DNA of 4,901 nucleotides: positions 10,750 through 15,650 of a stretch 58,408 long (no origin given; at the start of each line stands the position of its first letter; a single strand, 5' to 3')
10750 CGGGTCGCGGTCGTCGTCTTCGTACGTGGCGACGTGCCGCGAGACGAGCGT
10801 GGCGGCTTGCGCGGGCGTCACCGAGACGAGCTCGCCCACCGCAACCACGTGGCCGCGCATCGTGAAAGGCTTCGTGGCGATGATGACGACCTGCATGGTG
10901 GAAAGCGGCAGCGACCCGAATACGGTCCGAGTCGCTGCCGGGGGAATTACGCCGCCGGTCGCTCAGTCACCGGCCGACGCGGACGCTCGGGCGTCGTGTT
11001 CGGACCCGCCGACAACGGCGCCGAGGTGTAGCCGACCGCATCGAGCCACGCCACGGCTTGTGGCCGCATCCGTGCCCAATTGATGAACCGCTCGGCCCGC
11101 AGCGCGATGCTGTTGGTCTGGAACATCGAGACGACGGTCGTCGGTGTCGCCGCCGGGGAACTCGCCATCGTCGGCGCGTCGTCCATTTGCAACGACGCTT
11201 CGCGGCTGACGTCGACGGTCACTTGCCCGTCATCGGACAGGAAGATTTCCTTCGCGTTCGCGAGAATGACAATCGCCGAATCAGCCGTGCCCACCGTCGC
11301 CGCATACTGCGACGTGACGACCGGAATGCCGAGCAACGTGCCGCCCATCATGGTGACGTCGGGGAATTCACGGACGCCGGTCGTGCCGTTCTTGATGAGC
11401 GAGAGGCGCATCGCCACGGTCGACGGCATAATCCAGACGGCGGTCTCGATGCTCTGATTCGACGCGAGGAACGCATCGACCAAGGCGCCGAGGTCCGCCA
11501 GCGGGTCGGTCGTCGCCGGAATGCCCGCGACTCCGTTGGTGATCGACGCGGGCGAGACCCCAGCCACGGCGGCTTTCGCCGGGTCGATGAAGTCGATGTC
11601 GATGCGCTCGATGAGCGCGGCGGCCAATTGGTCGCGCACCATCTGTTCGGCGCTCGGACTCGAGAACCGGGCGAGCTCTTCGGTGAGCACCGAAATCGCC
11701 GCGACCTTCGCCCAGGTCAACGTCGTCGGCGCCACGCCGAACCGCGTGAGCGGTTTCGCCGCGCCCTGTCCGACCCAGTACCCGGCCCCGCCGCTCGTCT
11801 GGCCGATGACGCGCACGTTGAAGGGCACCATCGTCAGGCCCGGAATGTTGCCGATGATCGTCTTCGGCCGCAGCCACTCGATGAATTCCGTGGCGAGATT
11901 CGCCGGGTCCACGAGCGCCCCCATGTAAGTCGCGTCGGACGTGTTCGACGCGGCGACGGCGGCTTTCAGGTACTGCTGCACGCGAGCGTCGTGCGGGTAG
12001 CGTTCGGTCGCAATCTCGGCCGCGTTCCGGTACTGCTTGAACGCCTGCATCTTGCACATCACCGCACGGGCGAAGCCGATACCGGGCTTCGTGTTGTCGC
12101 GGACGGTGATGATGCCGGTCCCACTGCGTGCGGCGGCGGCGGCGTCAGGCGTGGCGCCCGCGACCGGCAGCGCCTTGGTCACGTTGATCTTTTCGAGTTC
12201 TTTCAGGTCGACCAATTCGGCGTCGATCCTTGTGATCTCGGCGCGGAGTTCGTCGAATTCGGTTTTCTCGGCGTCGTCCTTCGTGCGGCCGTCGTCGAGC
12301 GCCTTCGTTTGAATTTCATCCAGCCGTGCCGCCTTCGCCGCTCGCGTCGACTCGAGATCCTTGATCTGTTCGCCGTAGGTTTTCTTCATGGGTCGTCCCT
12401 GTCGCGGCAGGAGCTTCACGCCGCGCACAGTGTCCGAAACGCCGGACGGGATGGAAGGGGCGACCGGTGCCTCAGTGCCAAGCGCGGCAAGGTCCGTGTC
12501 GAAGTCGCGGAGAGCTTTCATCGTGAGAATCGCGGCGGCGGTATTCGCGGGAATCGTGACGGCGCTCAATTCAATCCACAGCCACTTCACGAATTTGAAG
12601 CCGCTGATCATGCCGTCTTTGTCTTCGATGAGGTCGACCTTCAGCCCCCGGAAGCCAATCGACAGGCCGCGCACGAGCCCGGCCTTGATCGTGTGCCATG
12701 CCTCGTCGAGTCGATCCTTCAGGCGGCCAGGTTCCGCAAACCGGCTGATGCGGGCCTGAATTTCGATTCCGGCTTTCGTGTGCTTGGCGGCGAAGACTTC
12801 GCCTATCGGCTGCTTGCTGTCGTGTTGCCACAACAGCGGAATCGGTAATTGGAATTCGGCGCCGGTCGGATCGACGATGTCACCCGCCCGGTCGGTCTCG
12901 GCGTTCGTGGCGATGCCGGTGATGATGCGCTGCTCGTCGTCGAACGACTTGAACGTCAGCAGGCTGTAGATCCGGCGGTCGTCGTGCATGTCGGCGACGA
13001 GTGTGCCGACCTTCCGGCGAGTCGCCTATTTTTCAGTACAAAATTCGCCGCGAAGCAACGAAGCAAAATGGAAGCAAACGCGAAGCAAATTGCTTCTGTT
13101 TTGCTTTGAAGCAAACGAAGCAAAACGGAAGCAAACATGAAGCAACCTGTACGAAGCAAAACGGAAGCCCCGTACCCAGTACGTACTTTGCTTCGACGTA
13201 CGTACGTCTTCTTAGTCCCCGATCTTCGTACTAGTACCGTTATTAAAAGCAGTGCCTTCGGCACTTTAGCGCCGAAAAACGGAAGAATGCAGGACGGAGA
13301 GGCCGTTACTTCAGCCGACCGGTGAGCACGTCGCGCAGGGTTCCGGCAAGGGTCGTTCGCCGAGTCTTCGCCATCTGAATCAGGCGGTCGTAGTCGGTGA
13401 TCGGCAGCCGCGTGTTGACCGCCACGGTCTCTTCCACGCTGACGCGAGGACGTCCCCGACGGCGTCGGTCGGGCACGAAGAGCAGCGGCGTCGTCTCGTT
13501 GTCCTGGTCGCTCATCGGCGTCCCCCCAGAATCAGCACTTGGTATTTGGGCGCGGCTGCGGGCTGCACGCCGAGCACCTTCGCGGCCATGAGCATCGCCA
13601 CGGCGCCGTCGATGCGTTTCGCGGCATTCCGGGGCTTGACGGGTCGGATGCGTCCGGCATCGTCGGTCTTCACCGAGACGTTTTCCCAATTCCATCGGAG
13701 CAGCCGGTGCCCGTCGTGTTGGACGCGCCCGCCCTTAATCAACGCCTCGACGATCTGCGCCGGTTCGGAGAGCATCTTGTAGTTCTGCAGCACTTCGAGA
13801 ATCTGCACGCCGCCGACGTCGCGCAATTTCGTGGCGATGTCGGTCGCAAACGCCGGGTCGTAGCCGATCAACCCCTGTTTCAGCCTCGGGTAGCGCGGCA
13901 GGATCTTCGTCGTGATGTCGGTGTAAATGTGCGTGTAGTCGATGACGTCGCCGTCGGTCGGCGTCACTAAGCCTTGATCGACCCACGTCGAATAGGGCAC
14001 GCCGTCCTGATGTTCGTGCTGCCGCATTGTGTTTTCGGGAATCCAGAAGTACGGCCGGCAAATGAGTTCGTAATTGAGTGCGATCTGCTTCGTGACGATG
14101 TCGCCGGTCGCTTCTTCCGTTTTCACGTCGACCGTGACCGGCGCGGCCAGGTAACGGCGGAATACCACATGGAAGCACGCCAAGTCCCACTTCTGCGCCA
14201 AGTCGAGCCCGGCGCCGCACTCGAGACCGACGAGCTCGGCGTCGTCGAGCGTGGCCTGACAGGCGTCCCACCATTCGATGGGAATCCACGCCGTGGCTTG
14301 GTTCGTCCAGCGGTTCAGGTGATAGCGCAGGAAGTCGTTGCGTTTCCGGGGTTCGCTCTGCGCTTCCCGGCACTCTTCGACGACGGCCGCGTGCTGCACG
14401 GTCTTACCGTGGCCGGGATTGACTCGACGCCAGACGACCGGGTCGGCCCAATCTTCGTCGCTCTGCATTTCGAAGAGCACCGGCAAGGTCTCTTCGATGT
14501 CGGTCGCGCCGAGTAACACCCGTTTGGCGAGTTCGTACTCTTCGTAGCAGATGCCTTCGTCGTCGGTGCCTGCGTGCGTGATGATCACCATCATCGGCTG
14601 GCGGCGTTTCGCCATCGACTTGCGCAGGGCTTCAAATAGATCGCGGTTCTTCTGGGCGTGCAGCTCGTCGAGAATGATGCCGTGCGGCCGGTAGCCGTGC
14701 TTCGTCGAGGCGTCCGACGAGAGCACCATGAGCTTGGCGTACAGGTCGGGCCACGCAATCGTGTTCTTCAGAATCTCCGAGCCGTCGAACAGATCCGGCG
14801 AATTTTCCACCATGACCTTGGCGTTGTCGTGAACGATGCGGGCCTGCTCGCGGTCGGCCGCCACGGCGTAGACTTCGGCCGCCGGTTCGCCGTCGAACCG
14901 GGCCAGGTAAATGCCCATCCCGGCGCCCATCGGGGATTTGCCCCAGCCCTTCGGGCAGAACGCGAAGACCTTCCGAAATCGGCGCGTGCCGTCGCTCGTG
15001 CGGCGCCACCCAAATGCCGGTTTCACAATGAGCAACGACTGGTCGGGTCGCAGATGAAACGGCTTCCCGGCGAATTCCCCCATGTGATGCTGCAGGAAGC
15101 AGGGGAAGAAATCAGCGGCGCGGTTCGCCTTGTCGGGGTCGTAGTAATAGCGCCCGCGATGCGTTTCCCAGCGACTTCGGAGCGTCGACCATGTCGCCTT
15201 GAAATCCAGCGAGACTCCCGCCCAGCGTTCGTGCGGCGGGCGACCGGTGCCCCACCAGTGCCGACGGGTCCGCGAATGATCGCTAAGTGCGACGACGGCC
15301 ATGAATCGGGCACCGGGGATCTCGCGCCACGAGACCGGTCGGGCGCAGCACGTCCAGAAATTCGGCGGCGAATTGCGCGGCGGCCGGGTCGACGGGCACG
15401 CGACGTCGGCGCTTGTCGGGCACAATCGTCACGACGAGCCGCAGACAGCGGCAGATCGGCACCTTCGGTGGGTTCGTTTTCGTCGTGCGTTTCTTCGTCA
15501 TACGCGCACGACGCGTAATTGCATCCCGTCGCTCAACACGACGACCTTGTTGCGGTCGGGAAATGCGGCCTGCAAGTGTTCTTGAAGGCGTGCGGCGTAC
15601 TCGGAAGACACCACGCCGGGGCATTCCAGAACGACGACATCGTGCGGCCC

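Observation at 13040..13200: Iteron-like GAAGCAA array with central dyad symmetry between the terminase and capsid genes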

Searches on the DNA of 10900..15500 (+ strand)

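Call 9: search_dna_similar(query=window:10900-15500:+, collection=phages, mode=distant, max_rows=30)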
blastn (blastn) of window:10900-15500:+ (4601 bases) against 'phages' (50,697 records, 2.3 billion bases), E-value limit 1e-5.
Records with a match: 4; places in all: 4; records where one place covers at least 80% of the query: 0.
Best place of each record, by identity: 60-80% 4.
By first word of the organism name: Pseudomonas 3; Rhizobium 1.
By host as written in the record: Pseudomonas aeruginosa 3; Sinorhizobium americanum X2_26 1.
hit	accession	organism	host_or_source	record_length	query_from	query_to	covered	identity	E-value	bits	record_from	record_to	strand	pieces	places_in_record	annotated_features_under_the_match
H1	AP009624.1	Pseudomonas phage PAJU2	Pseudomonas aeruginosa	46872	614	929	7%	67.9%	9e-16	93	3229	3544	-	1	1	structural protein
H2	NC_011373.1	Pseudomonas phage PAJU2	Pseudomonas aeruginosa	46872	614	929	7%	67.9%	9e-16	93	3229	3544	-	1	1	major head protein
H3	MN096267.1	Pseudomonas phage vB_PaS_IME307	Pseudomonas aeruginosa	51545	614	929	7%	66.5%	6e-12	82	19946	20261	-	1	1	capsid and scaffold protein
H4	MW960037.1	Rhizobium phage RHph_X2_26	Sinorhizobium americanum X2_26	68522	634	812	4%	67.6%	1e-6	63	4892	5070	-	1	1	major capsid protein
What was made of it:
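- Tried and rejected: blastn of the terL-MCP region against cultured phages found only short capsid-gene matches at about 67% identity (call 9).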

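Call 16: get_annotated_region(hit=H2, flank=6000)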
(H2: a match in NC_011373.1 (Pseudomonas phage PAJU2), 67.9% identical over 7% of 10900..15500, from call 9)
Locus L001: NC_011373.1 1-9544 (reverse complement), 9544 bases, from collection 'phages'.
description: Pseudomonas phage PAJU2, complete genome.
organism: Pseudomonas phage PAJU2 (NCBI taxid 504346)
taxonomy: Viruses; Duplodnaviria; Heunggongvirae; Uroviricota; Caudoviricetes; Detrevirus
host: Pseudomonas aeruginosa; source: -; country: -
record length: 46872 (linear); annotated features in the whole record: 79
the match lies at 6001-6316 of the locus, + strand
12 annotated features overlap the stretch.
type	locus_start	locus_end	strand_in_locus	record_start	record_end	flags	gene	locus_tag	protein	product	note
CDS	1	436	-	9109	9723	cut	-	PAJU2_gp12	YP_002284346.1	methyltransferase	ORF012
CDS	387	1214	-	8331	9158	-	-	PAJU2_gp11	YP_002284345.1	hypothetical protein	ORF011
CDS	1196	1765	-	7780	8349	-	-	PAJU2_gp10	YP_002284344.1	alpha-2;3-sialyltransferase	ORF010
CDS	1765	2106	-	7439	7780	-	-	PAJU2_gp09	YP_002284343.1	head closure Hc1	ORF009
CDS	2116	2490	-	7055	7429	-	-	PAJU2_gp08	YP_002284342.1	head-tail adaptor Ad1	ORF008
CDS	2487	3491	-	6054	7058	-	-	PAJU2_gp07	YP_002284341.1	hypothetical protein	ORF007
CDS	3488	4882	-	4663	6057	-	-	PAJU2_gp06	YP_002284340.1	portal protein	ORF006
CDS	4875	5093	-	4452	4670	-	-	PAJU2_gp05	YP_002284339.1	hypothetical protein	ORF005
CDS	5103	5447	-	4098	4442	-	-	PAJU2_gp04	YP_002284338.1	hypothetical protein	ORF004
CDS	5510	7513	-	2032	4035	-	-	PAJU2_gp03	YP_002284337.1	major head protein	ORF003; prohead protease fused capsid protein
CDS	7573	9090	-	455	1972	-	-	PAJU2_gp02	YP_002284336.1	terminase large subunit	ORF002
CDS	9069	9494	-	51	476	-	-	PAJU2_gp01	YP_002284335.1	terminase small subunit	ORF001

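Call 17: get_annotated_region(hit=H3, flank=6000)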
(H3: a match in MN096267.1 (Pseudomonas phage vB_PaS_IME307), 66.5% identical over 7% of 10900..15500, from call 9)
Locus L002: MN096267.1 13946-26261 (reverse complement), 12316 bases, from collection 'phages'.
description: Pseudomonas phage vB_PaS_IME307, complete genome.
organism: Pseudomonas phage vB_PaS_IME307 (NCBI taxid 2591408)
taxonomy: Viruses; Duplodnaviria; Heunggongvirae; Uroviricota; Caudoviricetes; Detrevirus
host: Pseudomonas aeruginosa; source: -; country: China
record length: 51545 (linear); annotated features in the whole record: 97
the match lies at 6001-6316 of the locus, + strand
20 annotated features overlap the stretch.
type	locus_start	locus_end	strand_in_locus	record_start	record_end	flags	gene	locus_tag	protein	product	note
CDS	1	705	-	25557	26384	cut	-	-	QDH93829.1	hypothetical protein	hypothetical protein PAJU2_gp11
CDS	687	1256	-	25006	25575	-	-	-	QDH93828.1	hypothetical protein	-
CDS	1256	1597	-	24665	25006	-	-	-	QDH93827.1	hypothetical protein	-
CDS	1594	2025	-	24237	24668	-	-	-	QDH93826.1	hypothetical protein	-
CDS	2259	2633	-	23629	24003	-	-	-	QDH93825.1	hypothetical protein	-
CDS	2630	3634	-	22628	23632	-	-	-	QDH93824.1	portal protein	-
CDS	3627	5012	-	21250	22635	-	-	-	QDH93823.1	portal (connector) protein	-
CDS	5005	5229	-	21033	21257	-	-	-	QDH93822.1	hypothetical protein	-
CDS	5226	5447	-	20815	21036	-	-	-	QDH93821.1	tail fibers protein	-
CDS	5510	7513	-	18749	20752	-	-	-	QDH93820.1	capsid and scaffold protein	-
CDS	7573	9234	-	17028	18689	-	-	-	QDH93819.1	terminase large subunit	-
CDS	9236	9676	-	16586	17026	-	-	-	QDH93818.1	terminase small subunit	-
CDS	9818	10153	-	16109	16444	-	-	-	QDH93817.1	holin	-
CDS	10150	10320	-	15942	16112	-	-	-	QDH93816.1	hypothetical protein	-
CDS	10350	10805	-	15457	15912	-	-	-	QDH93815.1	endopeptidase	Phage outer membrane lytic protein Rz; Endopeptidase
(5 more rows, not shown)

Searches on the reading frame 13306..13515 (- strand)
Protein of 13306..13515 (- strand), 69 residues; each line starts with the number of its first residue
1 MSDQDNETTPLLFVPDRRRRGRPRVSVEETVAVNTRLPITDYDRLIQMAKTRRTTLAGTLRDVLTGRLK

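Call 7: search_protein_families(library=pfam, proteins=[window:13306-13515:-], max_evalue=0.01)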
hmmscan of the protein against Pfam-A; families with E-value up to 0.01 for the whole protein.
window:13306-13515:- (69 aa): 0 families

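Call 8: search_protein_families(library=phrogs, proteins=[window:13306-13515:-], max_evalue=0.001)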
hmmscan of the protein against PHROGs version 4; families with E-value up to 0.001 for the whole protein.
window:13306-13515:- (69 aa): 0 families

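Call 19: find_related_loci(query=window:13306-13515:-, collection=viral_contigs, flank=4000)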
Query window:13306-13515:- (69 aa) in viral_contigs; peptide patterns used: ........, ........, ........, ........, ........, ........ (x = any residue, [..] = any of these).
53 stretches matched a pattern, but none encodes a relative of the query by tblastn (E <= 1e-3).
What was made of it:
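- Tried and rejected: RHH homologues in IMG/VR by peptide patterns: none (call 19).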

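Call 71: search_protein_families(library=pfam, proteins=[window:13306-13515:-], max_evalue=10)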
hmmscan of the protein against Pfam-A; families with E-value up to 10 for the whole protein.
window:13306-13515:- (69 aa): 0 families

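Call 83: predict_structure(protein=window:13306-13515:-)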
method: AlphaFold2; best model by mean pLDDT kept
length: 69 residues; sequences in the alignment: 1
mean_pLDDT: 64.1   pTM: 0.26
mean pLDDT of the five models: 64.1, 63.2, 62.5, 61.5, 57.2
residues with pLDDT >= 90: 0; 70-90: 26; 50-70: 32; < 50: 11
segments of 3 or more residues with pLDDT < 50: 24-32
pLDDT, mean of each block of 10 residues (from residue 1): 54 56 49 53 79 79 80
secondary structure, 60 per line:
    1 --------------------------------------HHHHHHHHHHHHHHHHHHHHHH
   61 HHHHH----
elements in order: H39-65
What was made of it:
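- Tried and rejected: The AlphaFold model of the RHH-like ORF from a single sequence was poor (call 83).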

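Call 86: search_solved_structures(query=A5, max_evalue=10, show_alignments=2)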
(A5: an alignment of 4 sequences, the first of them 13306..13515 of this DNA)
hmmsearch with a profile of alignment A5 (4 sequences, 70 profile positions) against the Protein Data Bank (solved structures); distinct sequences matched with E-value up to 10: 2.
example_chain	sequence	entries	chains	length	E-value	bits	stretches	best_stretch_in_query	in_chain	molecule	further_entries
2k9i_A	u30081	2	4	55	0.14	15.3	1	35-65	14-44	Uncharacterized protein ORF56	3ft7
6zry_AAA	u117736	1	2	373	1.3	12.2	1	17-54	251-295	DMATS type aromatic prenyltransferase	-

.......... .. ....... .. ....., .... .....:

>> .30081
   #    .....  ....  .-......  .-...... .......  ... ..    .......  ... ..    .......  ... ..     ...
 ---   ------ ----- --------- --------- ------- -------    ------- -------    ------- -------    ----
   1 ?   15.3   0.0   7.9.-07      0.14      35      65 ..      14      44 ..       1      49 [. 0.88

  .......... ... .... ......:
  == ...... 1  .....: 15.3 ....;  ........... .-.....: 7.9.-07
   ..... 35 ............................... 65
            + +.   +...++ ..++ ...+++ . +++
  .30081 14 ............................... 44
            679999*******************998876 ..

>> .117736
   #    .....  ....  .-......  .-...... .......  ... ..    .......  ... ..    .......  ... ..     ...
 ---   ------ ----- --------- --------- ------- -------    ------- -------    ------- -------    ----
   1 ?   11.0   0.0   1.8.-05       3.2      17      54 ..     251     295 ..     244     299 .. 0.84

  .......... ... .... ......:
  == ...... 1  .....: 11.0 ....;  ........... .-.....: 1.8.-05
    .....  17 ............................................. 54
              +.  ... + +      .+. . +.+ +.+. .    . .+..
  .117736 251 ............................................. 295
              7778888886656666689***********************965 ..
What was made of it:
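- The ORF shows a weak RHH signal (pRN1 ORF56, E 0.14, call 86).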
